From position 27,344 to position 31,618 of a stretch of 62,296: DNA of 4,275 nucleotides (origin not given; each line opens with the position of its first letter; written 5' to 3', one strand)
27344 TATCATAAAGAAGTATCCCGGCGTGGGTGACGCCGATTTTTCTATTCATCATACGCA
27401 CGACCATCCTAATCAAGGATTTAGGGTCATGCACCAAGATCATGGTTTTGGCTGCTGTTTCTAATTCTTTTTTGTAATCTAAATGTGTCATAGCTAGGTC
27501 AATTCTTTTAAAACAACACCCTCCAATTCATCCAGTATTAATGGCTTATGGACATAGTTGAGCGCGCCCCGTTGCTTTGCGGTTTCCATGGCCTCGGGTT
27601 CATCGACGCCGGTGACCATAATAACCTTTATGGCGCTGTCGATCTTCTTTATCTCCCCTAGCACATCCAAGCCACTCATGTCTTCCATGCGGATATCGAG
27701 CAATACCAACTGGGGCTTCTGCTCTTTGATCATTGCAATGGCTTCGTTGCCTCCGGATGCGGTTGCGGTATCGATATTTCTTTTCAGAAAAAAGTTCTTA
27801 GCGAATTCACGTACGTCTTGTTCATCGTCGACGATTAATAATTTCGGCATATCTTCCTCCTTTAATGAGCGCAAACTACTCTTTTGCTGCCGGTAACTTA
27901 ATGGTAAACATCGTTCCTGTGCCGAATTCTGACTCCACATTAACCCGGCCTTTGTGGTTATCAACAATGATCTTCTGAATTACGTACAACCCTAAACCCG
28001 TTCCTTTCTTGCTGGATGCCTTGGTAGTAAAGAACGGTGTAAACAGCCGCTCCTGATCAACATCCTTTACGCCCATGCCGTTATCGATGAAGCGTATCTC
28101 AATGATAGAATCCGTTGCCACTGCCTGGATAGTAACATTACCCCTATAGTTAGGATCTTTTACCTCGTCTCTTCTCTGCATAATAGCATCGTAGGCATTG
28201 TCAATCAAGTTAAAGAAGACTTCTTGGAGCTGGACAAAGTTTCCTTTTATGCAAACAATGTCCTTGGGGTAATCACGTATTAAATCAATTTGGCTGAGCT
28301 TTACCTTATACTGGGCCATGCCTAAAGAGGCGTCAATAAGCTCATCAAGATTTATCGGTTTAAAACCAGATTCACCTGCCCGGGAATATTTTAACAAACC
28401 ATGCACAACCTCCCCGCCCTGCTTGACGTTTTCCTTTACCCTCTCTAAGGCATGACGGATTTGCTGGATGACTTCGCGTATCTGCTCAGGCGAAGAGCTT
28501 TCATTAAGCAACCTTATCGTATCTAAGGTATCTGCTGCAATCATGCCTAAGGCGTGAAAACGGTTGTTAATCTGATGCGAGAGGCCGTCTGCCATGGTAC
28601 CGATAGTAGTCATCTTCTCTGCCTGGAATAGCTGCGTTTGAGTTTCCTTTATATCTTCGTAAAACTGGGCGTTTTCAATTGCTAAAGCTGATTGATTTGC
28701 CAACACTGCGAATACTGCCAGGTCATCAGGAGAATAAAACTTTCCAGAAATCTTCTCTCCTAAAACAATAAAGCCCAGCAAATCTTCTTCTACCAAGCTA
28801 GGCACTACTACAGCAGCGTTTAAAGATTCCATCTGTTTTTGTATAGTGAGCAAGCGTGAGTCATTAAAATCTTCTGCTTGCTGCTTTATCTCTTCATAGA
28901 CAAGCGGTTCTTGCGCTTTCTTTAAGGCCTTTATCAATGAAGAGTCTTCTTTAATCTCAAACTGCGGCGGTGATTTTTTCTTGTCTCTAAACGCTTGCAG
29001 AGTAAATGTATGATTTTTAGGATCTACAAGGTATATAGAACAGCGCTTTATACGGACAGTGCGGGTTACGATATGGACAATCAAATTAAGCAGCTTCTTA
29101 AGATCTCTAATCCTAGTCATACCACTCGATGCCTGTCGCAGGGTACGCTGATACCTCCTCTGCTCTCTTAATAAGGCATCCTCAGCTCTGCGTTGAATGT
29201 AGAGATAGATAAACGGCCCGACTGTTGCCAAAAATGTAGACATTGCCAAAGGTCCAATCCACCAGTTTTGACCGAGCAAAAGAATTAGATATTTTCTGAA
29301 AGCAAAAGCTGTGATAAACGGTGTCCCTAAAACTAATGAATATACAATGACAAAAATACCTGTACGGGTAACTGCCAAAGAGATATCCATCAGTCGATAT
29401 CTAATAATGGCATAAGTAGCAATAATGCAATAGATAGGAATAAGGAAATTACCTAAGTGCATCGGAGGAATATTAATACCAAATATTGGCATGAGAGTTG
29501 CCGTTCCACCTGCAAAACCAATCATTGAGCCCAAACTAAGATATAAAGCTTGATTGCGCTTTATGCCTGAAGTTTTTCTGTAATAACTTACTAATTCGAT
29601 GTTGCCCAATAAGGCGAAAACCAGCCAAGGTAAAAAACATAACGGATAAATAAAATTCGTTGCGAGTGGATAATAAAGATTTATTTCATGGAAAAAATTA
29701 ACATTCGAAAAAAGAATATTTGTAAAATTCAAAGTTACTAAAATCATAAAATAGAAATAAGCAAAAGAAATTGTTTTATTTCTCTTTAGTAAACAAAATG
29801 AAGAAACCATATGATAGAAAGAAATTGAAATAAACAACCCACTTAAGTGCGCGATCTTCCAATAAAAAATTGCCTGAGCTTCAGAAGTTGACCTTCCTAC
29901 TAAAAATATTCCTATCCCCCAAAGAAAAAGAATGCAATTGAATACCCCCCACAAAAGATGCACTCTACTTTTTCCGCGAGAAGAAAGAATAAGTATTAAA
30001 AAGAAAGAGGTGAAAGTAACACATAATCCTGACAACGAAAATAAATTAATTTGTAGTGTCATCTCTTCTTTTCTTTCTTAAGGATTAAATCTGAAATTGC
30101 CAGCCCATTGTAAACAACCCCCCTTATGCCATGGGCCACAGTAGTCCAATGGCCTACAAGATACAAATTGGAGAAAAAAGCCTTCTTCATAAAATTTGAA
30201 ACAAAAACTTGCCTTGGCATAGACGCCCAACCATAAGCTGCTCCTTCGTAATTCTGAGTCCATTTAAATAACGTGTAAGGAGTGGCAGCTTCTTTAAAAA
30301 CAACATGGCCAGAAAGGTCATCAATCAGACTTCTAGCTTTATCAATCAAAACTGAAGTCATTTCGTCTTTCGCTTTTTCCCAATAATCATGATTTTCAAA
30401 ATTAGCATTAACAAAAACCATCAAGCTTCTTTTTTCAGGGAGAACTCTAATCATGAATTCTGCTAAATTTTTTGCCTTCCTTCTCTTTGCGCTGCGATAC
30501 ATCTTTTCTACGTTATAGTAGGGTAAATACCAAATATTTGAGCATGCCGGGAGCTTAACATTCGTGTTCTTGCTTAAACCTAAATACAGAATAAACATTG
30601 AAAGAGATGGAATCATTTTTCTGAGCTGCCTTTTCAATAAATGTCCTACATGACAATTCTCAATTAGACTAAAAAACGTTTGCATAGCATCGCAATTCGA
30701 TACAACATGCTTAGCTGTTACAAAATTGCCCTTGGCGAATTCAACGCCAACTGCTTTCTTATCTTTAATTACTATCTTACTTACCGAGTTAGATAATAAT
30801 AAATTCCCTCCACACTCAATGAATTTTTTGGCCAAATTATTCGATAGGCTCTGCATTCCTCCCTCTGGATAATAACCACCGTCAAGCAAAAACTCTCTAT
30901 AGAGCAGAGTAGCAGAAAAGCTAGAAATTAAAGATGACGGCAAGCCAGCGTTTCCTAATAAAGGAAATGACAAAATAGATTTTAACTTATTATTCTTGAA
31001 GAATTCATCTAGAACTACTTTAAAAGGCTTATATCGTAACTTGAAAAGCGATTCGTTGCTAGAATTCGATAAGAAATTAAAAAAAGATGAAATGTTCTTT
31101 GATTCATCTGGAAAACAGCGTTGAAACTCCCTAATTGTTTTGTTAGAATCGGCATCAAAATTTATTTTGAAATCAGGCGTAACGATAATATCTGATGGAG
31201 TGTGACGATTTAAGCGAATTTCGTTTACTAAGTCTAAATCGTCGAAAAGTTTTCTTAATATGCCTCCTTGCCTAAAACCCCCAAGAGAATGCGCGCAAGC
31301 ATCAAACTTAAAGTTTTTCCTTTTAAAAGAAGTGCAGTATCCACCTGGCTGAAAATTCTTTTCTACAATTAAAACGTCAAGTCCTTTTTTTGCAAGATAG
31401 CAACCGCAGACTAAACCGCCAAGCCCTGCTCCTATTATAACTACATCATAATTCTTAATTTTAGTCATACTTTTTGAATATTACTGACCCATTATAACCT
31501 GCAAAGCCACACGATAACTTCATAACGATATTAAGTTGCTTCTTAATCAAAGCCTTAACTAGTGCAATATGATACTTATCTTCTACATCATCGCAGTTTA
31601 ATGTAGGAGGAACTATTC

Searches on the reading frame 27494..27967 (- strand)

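Call 44: search_protein_families(library=pfam, proteins=[window:27494-27967:-], max_evalue=0.0001)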
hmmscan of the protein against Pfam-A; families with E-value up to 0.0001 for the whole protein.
window:27494-27967:- (157 aa): 1 family
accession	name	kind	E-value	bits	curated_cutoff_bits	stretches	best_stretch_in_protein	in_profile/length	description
PF00072.30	Response_reg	-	7.7e-27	94.1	30.2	1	44-149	2-107/111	Response regulator receiver domain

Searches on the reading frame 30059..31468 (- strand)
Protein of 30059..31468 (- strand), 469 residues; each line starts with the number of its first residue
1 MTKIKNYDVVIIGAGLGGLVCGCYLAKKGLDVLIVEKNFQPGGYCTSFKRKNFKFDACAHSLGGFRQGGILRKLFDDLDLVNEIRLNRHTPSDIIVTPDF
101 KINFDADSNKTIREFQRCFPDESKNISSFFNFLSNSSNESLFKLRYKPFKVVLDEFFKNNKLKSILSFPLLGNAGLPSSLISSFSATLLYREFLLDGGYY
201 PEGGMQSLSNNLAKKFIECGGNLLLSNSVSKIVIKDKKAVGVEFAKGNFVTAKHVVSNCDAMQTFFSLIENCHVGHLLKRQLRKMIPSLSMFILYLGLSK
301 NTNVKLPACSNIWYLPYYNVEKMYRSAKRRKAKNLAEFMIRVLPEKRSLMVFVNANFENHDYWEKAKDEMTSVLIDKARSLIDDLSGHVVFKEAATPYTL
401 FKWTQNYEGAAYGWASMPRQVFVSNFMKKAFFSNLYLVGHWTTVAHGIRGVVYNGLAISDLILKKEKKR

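Call 45: search_protein_families(library=pfam, proteins=[window:30059-31468:-], max_evalue=0.0001)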
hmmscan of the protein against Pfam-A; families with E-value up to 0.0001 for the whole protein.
window:30059-31468:- (469 aa): 11 families
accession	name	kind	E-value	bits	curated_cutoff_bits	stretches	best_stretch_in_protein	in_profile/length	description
PF01593.30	Amino_oxidase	-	6.8e-23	82.1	19.8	1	16-462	1-442/443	Flavin containing amine oxidoreductase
PF13450.12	NAD_binding_8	-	5e-16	59.2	21.9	1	11-78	1-68/68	NAD(P)-binding Rossmann-like domain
PF01266.30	DAO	-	2.6e-09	37.5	27.9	1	8-43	1-36/353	FAD dependent oxidoreductase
PF00890.30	FAD_binding_2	-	8.1e-08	32.3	20.4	1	8-43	1-36/414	FAD binding domain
PF01946.23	Thi4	-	1.4e-07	31.4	26.2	1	2-43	13-55/235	Thi4 family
PF12831.13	FAD_oxidored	-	3.1e-07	30.5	27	1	8-85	1-75/416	FAD dependent oxidoreductase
PF01134.28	GIDA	-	1.3e-05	24.9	22.1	0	8-72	1-54/391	Glucose inhibited division protein A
PF07992.20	Pyr_redox_2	-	1.4e-05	25.1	26.1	1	7-41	1-31/291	Pyridine nucleotide-disulphide oxidoreductase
PF00996.24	GDI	-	2.9e-05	23.3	23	0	5-49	3-47/436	GDP dissociation inhibitor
PF03486.20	HI0933_like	-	4.2e-05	23.6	50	0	8-42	2-36/244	HI0933-like protein Rossmann domain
PF01494.25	FAD_binding_3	-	4.7e-05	23.2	22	1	7-38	2-33/349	FAD binding domain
